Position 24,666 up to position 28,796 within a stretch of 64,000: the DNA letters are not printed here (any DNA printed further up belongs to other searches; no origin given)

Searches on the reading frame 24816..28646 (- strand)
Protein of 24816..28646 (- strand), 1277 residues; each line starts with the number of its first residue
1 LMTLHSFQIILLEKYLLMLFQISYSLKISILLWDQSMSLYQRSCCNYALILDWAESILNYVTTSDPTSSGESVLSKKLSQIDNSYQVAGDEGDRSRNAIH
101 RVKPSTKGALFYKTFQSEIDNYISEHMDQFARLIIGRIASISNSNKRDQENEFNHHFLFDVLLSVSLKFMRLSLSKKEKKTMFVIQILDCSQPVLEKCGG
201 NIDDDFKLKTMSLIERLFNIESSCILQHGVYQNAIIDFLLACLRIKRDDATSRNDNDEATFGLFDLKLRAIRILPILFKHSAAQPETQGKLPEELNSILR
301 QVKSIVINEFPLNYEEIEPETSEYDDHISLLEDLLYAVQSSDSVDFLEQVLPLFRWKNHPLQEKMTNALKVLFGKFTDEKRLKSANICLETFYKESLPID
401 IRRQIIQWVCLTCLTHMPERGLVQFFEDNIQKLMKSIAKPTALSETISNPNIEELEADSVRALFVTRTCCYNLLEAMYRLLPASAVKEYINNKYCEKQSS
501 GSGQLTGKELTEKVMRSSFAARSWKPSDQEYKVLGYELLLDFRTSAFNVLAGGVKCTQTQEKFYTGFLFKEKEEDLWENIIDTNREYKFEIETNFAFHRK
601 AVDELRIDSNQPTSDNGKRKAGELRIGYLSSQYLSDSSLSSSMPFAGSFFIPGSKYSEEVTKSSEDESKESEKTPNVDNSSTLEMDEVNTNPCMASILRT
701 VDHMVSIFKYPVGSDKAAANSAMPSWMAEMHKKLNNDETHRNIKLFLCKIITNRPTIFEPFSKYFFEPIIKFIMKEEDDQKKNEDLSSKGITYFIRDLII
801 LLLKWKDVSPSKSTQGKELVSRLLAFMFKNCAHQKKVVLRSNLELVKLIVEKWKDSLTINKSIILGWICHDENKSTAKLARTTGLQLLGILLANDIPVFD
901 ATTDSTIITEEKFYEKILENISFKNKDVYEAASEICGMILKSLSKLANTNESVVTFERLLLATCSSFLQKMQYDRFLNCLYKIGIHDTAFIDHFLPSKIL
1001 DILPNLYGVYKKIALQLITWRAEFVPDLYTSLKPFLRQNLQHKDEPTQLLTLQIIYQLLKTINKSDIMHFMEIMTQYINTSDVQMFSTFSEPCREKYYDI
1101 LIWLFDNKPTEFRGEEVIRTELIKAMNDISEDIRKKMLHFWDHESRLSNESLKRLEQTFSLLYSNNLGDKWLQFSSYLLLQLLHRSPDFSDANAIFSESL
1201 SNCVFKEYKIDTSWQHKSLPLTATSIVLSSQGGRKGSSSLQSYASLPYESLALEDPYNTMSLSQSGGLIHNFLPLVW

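Call 18: search_protein_families(library=pfam, proteins=[window:24816-28646:-], max_evalue=0.001)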
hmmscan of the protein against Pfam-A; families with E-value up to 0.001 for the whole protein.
window:24816-28646:- (1277 aa): 2 families
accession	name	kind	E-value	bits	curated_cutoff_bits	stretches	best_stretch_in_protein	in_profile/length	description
PF19704.5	DNAPKcs_CC5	-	4e-84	283.7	25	1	821-1224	1-394/692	DNA-PKcs, CC5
PF08163.18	DNAPKcs_CC3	-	1.4e-73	248.6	28.9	1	402-809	1-387/389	DNA-dependent protein kinase catalytic subunit, CC3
